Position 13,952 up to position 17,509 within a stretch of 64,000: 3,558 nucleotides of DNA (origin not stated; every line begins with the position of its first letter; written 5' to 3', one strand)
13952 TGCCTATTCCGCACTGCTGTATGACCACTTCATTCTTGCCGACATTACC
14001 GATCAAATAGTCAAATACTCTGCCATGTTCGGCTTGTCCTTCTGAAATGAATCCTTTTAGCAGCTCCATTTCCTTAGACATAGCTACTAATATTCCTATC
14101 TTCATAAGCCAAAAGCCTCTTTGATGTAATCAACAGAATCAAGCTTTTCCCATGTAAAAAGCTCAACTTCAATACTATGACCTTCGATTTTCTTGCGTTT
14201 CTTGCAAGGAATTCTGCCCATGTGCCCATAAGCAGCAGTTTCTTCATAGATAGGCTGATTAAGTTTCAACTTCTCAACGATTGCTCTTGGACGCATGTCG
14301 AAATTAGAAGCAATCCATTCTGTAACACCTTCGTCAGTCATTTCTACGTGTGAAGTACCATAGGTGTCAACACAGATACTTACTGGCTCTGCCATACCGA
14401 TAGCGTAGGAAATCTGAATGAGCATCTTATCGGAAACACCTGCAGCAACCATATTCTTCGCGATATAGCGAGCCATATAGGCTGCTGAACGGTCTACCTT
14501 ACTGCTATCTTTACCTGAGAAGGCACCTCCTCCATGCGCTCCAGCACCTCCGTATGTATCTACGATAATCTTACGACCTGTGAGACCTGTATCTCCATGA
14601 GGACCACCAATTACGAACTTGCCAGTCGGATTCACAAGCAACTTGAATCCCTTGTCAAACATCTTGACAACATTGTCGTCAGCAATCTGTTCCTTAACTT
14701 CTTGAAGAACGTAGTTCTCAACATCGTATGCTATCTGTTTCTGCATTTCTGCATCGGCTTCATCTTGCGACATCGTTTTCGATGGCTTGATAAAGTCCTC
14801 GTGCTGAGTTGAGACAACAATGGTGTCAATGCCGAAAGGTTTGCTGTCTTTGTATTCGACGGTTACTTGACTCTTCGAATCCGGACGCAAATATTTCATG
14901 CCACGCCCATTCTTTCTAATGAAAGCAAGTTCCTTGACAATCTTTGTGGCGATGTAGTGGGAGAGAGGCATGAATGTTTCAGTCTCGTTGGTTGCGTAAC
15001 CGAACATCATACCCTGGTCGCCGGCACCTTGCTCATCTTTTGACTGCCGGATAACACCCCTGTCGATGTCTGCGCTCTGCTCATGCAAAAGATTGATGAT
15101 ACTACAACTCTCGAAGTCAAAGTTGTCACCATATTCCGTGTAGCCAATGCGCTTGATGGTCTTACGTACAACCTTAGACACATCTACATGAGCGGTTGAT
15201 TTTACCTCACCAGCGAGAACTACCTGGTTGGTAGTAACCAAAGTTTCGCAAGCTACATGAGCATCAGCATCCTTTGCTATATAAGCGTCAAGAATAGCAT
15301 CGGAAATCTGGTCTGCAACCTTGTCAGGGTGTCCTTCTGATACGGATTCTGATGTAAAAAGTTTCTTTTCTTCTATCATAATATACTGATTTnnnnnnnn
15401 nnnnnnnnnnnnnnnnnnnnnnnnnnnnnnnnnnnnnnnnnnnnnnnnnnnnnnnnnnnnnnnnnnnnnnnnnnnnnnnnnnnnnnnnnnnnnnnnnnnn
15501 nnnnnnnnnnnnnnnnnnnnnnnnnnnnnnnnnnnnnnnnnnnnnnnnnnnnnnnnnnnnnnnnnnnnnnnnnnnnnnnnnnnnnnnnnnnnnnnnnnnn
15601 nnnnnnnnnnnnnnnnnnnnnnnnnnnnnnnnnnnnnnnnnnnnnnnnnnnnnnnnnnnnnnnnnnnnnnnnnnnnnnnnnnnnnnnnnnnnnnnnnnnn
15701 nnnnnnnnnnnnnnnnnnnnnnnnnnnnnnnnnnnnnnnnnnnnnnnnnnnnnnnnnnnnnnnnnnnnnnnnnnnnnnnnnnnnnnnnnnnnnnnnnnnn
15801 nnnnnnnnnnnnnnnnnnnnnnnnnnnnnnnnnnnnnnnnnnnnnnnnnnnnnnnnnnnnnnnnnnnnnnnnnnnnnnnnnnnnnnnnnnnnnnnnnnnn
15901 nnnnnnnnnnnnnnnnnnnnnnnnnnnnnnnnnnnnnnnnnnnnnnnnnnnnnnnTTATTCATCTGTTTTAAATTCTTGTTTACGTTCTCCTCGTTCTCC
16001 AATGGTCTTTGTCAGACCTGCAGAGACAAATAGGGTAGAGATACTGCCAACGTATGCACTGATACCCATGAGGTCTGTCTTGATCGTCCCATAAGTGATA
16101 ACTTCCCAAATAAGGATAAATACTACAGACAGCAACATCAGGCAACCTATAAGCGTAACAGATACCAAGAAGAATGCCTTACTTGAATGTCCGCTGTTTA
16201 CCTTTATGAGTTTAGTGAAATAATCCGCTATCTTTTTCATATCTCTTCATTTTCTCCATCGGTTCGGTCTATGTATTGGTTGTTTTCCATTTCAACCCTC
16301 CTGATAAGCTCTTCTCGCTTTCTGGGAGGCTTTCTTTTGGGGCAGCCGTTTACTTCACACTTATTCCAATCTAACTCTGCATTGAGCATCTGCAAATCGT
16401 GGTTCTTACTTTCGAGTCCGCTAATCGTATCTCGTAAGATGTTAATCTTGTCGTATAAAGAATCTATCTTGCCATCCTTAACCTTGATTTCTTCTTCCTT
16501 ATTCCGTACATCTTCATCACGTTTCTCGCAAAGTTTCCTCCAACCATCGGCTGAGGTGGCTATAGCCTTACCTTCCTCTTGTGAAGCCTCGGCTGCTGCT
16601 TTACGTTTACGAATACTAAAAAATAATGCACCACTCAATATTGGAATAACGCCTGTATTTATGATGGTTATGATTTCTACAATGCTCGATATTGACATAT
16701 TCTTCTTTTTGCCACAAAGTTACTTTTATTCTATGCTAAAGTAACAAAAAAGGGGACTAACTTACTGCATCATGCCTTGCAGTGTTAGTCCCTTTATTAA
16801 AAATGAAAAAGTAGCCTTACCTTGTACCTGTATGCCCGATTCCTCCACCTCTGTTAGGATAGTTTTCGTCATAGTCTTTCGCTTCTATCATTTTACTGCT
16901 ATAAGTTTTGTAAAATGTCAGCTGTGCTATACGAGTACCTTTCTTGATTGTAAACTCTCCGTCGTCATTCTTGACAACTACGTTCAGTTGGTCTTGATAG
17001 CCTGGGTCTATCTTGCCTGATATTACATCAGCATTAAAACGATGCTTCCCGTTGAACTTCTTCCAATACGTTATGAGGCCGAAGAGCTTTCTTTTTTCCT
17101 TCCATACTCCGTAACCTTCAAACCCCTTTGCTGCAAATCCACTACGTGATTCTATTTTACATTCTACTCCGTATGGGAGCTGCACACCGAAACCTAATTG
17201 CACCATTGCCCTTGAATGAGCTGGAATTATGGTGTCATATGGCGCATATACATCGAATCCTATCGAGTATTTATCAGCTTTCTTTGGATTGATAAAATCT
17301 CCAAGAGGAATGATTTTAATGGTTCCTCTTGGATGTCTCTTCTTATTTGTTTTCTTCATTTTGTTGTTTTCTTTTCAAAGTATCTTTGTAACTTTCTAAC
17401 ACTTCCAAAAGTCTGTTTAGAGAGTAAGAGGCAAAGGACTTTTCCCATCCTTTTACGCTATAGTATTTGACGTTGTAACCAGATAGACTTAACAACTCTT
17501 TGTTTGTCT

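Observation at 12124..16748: Lysis cassette and a complete SAM-supply/SAH-clearance arm (MetK-MtnN-LuxS) form one transcription unit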

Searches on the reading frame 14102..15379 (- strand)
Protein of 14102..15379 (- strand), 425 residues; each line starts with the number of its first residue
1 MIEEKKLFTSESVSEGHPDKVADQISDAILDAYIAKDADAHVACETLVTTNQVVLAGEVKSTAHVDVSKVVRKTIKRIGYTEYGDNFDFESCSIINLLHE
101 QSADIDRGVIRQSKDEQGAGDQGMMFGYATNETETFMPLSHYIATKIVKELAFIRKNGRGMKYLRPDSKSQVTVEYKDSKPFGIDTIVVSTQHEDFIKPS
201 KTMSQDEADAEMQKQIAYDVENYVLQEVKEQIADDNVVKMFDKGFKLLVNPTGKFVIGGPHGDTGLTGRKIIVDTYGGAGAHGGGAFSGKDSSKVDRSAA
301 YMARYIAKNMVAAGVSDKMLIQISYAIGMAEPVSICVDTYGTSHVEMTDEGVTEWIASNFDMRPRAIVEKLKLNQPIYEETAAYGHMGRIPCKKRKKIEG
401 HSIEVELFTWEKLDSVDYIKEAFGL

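Call 5: search_protein_families(library=pfam, proteins=[window:14102-15379:-], max_evalue=0.01)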
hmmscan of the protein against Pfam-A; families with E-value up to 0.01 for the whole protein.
window:14102-15379:- (425 aa): 3 families
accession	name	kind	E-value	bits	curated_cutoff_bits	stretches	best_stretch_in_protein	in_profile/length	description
PF02773.21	S-AdoMet_synt_C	-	5.2e-63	211.5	25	1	257-390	1-132/138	S-adenosylmethionine synthetase, C-terminal domain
PF00438.25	S-AdoMet_synt_N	-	3.3e-41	140.3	33.1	1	6-103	2-99/99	S-adenosylmethionine synthetase, N-terminal domain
PF02772.21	S-AdoMet_synt_M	-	4.3e-39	133.8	29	1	116-255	1-120/120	S-adenosylmethionine synthetase, central domain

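Call 7: search_protein_families(library=ncbifam, proteins=[window:14102-15379:-], max_evalue=0.01)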
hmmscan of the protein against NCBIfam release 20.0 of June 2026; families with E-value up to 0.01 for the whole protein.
window:14102-15379:- (425 aa): 1 family
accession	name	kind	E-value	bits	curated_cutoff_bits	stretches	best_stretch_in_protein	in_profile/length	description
TIGR01034.1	metK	equivalog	1.5e-149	498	309.4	1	7-390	1-360/377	methionine adenosyltransferase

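Call 8: search_protein_families(library=phrogs, proteins=[window:14102-15379:-], max_evalue=0.01)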
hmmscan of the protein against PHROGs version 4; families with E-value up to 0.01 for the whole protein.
window:14102-15379:- (425 aa): 1 family
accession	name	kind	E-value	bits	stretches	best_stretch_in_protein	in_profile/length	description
phrog_1569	-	unknown function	2.3e-121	406.5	1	7-389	2-339/346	-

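Call 29: search_solved_structures(query=window:14102-15379:-, show_alignments=1)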
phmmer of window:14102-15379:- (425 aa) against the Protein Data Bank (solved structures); distinct sequences matched with E-value up to 0.001: 45.
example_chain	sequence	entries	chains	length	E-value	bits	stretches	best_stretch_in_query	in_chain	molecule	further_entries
3iml_A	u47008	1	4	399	1.5e-122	412.8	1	6-389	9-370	S-adenosylmethionine synthetase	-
7r2w_A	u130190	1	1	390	1.9e-122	412.5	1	5-394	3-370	S-adenosylmethionine synthase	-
7low_A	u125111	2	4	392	9.1e-122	410.3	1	5-394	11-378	S-adenosylmethionine synthase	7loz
7ll3_A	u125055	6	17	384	9.1e-122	410.3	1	5-394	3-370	S-adenosylmethionine synthase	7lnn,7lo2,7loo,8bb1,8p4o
7ock_B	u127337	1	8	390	9.7e-122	410.2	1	5-394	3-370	S-adenosylmethionine synthase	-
1fug_A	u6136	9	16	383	1.1e-121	410.1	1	5-394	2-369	S-ADENOSYLMETHIONINE SYNTHETASE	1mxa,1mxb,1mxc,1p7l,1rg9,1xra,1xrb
7r3b_A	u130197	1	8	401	1e-119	403.5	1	3-391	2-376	S-adenosylmethionine synthase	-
5t8s_A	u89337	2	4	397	2.9e-114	385.6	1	6-390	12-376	S-adenosylmethionine synthase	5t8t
6fcb_A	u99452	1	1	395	1.4e-113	383.3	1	5-390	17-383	S-adenosylmethionine synthase isoform type-2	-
30gd_B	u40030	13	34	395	1.7e-113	383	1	5-390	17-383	S-adenosylmethionine synthase isoform type-2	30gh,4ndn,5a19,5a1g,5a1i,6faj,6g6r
2p02_A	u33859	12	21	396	1.8e-113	383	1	5-390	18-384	S-adenosylmethionine synthetase isoform type-2 | S-adenosylmethionine synthase isoform type-2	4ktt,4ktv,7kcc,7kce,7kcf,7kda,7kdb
5ugh_A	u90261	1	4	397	1.8e-113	383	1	5-390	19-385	S-adenosylmethionine synthase isoform type-2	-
7bhr_A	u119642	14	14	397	1.8e-113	383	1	5-390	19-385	S-adenosylmethionine synthase isoform type-2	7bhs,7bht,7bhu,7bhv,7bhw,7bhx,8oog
8axz_A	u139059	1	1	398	1.8e-113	383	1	5-390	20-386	S-adenosylmethionine synthase isoform type-2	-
8xar_A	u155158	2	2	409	2.1e-113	382.8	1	5-390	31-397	S-adenosylmethionine synthase isoform type-2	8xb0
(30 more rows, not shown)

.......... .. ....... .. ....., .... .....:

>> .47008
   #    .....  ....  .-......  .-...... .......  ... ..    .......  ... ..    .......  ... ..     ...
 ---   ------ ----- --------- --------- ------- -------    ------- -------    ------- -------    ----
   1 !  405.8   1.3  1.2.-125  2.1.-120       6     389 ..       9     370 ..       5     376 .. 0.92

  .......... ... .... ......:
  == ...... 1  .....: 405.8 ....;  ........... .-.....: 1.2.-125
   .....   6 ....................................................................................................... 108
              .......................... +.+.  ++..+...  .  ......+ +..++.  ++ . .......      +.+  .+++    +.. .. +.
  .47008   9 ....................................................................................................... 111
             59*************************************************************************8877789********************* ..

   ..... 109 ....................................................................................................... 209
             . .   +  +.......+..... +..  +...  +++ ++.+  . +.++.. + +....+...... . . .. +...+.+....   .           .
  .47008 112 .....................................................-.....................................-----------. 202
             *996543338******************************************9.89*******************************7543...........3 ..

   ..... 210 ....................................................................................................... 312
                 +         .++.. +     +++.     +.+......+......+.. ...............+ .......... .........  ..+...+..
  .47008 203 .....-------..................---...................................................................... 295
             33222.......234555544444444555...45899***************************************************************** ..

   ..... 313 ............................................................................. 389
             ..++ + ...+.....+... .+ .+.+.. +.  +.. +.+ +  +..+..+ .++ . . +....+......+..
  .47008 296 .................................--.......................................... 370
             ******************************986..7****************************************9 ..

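Call 32: find_homologous_proteins(query=window:14102-15379:-, max_evalue=1e-30)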
Query window:14102-15379:- (425 aa): 8000 proteins with E <= 1e-30 among 8000 candidates; the best 120 are listed.
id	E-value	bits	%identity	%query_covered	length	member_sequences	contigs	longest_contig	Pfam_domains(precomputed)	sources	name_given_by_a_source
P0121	1.5e-278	941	99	100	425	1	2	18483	PF00438.26,PF02772.22,PF02773.22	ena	-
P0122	4.7e-277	937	98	100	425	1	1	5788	PF00438.26,PF02772.22,PF02773.22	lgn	-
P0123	7.4e-277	936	98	100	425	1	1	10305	PF00438.26,PF02772.22,PF02773.22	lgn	-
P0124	2.0e-276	934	99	100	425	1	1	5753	PF00438.26,PF02772.22,PF02773.22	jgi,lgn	jgi:S-adenosylmethionine synthetase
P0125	2.7e-257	871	90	100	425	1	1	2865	PF00438.26,PF02772.22,PF02773.22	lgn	-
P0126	3.6e-253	858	89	100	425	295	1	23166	PF00438.26,PF02772.22,PF02773.22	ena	-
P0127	2.7e-251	852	88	100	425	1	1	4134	PF00438.26,PF02772.22,PF02773.22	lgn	-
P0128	3.5e-246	835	86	100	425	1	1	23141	PF00438.26,PF02772.22,PF02773.22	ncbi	-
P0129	1.6e-245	833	87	100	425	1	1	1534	PF00438.26,PF02772.22,PF02773.22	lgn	-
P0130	6.0e-245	831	87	100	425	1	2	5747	PF00438.26,PF02772.22,PF02773.22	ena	-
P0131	4.0e-244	828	87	100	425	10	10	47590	PF00438.26,PF02772.22,PF02773.22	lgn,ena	-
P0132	1.3e-242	823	85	100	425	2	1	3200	PF00438.26,PF02772.22,PF02773.22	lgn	-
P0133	5.7e-239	811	86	100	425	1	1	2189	PF00438.26,PF02772.22,PF02773.22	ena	-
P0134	1.2e-232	790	82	100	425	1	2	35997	PF00438.26,PF02772.22,PF02773.22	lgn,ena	-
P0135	2.3e-229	779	82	100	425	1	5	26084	PF00438.26,PF02772.22,PF02773.22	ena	-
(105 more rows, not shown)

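Call 68: search_dna_similar(query=window:14102-15379:-, collection=phages, mode=protein, max_rows=25)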
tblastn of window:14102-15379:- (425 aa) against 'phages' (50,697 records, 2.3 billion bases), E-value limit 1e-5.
Records with a match: 138; places in all: 139; records where one place covers at least 80% of the query: 122.
Best place of each record, by identity: 60-80% 3; <60% 135.
By first word of the organism name: Streptococcus 90; Bacteriophage 18; Helicobacter 5; phage 5; Staphylococcus 3; Salmonella 3; Acinetobacter 2; Listeria 2; Faecalibacterium 2; Evtepia 2; and 6 more.
By host as written in the record: - 26; Streptococcus suis 11; Streptococcus pyogenes 3; Staphylococcus aureus 2; Listeria monocytogenes 2; Faecalibacterium prausnitzii 2; Streptococcus dysgalactiae equisimilis_AC-2713 2; Streptococcus urinalis 2285-97 2; and 87 more.
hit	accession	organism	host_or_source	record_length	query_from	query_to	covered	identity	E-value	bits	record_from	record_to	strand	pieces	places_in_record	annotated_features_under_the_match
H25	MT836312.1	Bacteriophage sp.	human fecal samples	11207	7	382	88%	64.5%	6e-143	456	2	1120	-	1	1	record has no annotation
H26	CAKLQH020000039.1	Acinetobacter phage MD-2021a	not known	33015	1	425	100%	50.8%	5e-119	387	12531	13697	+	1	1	metK: S-adenosylmethionine synthetase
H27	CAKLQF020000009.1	Acinetobacter phage MD-2021a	not known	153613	1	425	100%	50.8%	5e-119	387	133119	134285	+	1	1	metK: S-adenosylmethionine synthetase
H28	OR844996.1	Staphylococcus phage SA 1306 Kay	Staphylococcus aureus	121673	1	422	99%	50.8%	3e-124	402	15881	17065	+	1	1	record has no annotation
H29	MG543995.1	Staphylococcus phage UPMK_1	methicillin-resistant Staphylococcus ...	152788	1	422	99%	50.6%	2e-123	400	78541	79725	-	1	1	S-adenosylmethionine synthase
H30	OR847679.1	Listeria phage LM 4-11-1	Listeria monocytogenes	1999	4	423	99%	50.3%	6e-124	378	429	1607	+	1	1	record has no annotation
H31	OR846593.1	Enterococcus phage Efs 1-1-1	Enterococcus faecalis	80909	1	424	100%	49.7%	8e-118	384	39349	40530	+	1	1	record has no annotation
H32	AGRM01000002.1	Salmonella enterica subsp. houtenae str. ATCC BAA-1581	Homo sapiens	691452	5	425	99%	49.9%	2e-117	382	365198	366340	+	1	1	methionine adenosyltransferase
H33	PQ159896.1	Helicobacter phage Pt11417A_1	Helicobacter pylori Pt11417A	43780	7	423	98%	49.9%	6e-50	373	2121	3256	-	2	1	S-adenosylmethionine synthetase (x3)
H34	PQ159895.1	Helicobacter phage Pt11061_1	Helicobacter pylori Pt11061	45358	7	423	98%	48.8%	2e-76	382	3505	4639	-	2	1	S-adenosylmethionine synthetase (x2)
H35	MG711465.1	Faecalibacterium phage FP_Brigit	Faecalibacterium prausnitzii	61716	5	390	91%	47.5%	6e-98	326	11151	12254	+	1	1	S-adenosylmethionine synthetase | hypothetical protein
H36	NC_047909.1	Faecalibacterium phage FP_Brigit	Faecalibacterium prausnitzii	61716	5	390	91%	47.5%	6e-98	326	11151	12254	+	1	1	methionine adenosyltransferase | hypothetical protein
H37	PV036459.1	phage IMGVR 517045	human feces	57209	7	421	98%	43.5%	8e-93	311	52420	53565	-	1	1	hypothetical protein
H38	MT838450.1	Bacteriophage sp.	human fecal samples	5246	7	423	98%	42.5%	5e-91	306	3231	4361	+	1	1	record has no annotation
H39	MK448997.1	Streptococcus phage Javan630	Streptococcus uberis C8329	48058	5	422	98%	42.1%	5e-83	283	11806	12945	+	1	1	S-adenosylmethionine synthetase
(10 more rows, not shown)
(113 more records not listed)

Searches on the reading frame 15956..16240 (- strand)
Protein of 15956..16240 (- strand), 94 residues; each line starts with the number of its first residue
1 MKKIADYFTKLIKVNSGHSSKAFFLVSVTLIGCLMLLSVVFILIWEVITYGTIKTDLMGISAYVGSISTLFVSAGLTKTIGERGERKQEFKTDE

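Call 5: search_protein_families(library=pfam, proteins=[window:15956-16240:-], max_evalue=0.01)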
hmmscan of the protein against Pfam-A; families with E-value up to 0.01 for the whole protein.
window:15956-16240:- (94 aa): 0 families

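Call 7: search_protein_families(library=ncbifam, proteins=[window:15956-16240:-], max_evalue=0.01)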
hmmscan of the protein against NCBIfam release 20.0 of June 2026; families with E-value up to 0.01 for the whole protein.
window:15956-16240:- (94 aa): 0 families

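Call 8: search_protein_families(library=phrogs, proteins=[window:15956-16240:-], max_evalue=0.01)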
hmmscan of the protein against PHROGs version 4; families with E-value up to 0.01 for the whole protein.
window:15956-16240:- (94 aa): 0 families

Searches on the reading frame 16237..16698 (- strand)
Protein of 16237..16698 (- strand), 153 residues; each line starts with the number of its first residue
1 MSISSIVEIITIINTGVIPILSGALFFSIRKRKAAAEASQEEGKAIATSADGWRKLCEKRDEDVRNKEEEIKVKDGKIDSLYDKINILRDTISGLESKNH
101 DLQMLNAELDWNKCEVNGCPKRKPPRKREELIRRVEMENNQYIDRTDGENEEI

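Call 5: search_protein_families(library=pfam, proteins=[window:16237-16698:-], max_evalue=0.01)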
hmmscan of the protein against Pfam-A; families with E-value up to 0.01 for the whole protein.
window:16237-16698:- (153 aa): 1 family
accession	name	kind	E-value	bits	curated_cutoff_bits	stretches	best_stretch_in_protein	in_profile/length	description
PF17098.10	Wtap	-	0.0079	16.6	35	0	29-110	61-145/155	WTAP/Mum2p family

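Call 7: search_protein_families(library=ncbifam, proteins=[window:16237-16698:-], max_evalue=0.01)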
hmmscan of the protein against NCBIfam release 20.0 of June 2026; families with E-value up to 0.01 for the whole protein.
window:16237-16698:- (153 aa): 1 family
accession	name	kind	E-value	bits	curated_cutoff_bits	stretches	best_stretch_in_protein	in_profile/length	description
NF041941.1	lipo_FMN_PplA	exception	0.0059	15.8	325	1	33-86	42-96/302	extracellular electron transfer flavoprotein PplA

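Call 8: search_protein_families(library=phrogs, proteins=[window:16237-16698:-], max_evalue=0.01)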
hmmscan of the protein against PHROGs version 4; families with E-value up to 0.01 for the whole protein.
window:16237-16698:- (153 aa): 3 families
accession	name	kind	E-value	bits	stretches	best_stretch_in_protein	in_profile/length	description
phrog_32423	-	unknown function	1.7e-08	35.6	1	58-126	42-110/112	-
phrog_2658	-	other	0.0079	17.5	0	9-109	8-113/126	hol-like chemotaxis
phrog_36693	-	unknown function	0.0094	17.1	0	69-98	22-51/65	-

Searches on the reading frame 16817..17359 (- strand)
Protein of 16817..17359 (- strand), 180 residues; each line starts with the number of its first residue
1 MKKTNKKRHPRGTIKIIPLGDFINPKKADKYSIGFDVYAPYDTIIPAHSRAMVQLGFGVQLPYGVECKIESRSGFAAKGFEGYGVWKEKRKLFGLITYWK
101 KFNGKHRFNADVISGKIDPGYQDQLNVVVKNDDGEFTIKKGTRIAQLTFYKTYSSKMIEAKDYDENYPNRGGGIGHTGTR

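Call 12: search_protein_families(library=phrogs, proteins=[window:16817-17359:-], max_evalue=0.001)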
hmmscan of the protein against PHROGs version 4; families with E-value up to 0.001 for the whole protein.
window:16817-17359:- (180 aa): 1 family
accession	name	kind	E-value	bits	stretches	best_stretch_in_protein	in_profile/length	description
phrog_135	-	DNA, RNA and nucleotide metabolism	6.1e-26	92.9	1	13-179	146-291/463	dUTPase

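Call 13: search_protein_families(library=pfam, proteins=[window:16817-17359:-], max_evalue=0.001)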
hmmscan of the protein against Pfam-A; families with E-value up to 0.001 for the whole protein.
window:16817-17359:- (180 aa): 2 families
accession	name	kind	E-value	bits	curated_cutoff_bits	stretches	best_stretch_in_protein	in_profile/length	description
PF00692.24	dUTPase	-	5.4e-19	68.7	22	2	24-88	5-70/129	dUTPase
PF22769.1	DCD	-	4.5e-05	24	27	1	111-151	111-152/153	dCTP deaminase-like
